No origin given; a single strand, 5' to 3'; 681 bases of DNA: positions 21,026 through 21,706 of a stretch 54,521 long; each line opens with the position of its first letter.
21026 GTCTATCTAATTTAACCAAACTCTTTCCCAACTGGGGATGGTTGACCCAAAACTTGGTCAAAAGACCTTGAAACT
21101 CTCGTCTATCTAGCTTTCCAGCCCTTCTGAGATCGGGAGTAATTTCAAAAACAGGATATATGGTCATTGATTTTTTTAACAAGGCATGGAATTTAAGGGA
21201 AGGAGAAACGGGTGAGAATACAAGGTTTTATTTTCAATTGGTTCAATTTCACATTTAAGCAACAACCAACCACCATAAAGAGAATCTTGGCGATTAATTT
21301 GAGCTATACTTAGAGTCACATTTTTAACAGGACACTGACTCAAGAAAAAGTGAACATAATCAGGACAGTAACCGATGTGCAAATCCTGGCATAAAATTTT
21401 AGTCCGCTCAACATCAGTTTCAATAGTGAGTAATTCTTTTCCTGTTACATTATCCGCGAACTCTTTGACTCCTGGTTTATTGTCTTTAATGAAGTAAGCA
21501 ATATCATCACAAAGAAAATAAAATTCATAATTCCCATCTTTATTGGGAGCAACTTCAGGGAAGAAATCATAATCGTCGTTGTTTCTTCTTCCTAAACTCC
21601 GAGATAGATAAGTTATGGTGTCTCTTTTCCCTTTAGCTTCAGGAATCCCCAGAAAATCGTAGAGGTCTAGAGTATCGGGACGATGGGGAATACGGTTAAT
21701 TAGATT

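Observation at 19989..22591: AbiEi-like regulator + HipS-like/HIRAN-type protein + N-terminally truncated HipA-like kinase: a possible new tripartite toxin-antitoxin or defence module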

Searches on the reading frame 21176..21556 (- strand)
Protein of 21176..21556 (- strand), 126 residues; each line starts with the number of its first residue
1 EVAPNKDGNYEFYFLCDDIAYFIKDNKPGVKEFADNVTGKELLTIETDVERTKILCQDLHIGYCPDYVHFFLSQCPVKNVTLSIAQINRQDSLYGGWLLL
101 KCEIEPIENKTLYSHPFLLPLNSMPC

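Call 92: predict_structure(alignment_id=A7)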
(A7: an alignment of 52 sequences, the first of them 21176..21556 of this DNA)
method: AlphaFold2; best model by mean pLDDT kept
length: 126 residues; sequences in the alignment: 52
mean_pLDDT: 94.0   pTM: 0.84
mean pLDDT of the five models: 94.0, 93.5, 93.5, 93.3, 93.1
residues with pLDDT >= 90: 101; 70-90: 23; 50-70: 2; < 50: 0
segments of 3 or more residues with pLDDT < 50: none
pLDDT, mean of each block of 10 residues (from residue 1): 89 97 97 97 97 98 97 95 97 92 91 87 79
secondary structure, 60 per line:
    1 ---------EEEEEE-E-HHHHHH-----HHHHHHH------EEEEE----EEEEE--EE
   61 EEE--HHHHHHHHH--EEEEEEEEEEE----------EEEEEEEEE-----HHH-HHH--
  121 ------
elements in order: E10-15 H19-24 H30-36 E43-47 E52-56 E59-63 H66-74 E77-87 E98-106

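Call 95: fold_search(model_id=the predicted structure, library=pdb)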
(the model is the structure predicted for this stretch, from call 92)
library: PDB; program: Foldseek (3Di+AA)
matches with E <= 10: 439; with E <= 0.001: 0
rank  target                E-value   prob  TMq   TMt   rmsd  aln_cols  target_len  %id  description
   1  6l8n                  2.8e-02  0.97  0.38  0.07   4.6        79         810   16  Crystal structure of the K. lactis Rad5 (released 2020-11-11)
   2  4cs2                  2.6e-01  0.13  0.21  0.12  13.5       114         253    8  Catalytic domain of Pyrrolysyl-tRNA synthetase mutant Y306A, Y384F in its apo form (released 2014-04-30)
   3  4dbb                  3.8e-01  0.12  0.23  0.21  13.0       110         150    9  The PTB domain of Mint1 is autoinhibited by a helix in the C-terminal linker region (released 2012-03-07)
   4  4xzg_G                4.0e-01  0.77  0.41  0.42   3.8        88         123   10  Crystal structure of HIRAN domain of human HLTF (released 2015-04-15)
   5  9iuw                  4.3e-01  0.12  0.21  0.13  13.7       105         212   12  Structure of AlaX-M trans-editing enzyme from Pyrococcus furiosus (released 2025-07-30)
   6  8bd6_A                4.5e-01  0.15  0.29  0.09  17.9       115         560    9  Cas12k-sgRNA-dsDNA-TnsC non-productive complex. (released 2022-12-28)
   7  5ujv_B                4.8e-01  0.06  0.19  0.15  11.9       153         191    6  Crystal structure of FePYR1 in complex with abscisic acid (released 2017-11-08)
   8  6i3y_C                4.8e-01  0.02  0.13  0.12  15.7       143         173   11  Crystal structure of the human mitochondrial PRELID1K58V-TRIAP1 complex with PS (released 2019-03-20)
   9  3c0v_A                5.1e-01  0.06  0.21  0.19  13.9       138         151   10  Crystal structure of cytokinin-specific binding protein in complex with cytokinin and Ta6Br12 (released 2008-05-20)
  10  8bd5_A                5.4e-01  0.16  0.29  0.08   6.2        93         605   11  Cas12k-sgRNA-dsDNA-S15-TniQ-TnsC transposon recruitment complex (released 2022-12-28)
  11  6i3y_F                5.4e-01  0.02  0.12  0.10  15.1       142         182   10  Crystal structure of the human mitochondrial PRELID1K58V-TRIAP1 complex with PS (released 2019-03-20)
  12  7z2j                  5.8e-01  0.06  0.18  0.11  12.4       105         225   10  White Bream virus N7-Methyltransferase (released 2022-11-02)
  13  3ilw_A                5.8e-01  0.04  0.13  0.05  16.5       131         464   12  Structure of DNA gyrase subunit A N-terminal domain (released 2009-10-06)
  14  8ryf_B                6.1e-01  0.08  0.19  0.12  12.7       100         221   12  AzeJ in complex with MTA and AZE from Pseudomonas aeruginosa (P4(2)22) (released 2025-01-01)
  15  9zrg_AD               6.1e-01  0.03  0.14  0.10  15.2       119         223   17  Structure of naked mole-rat ribosome (non-rotated) (released 2026-02-18)
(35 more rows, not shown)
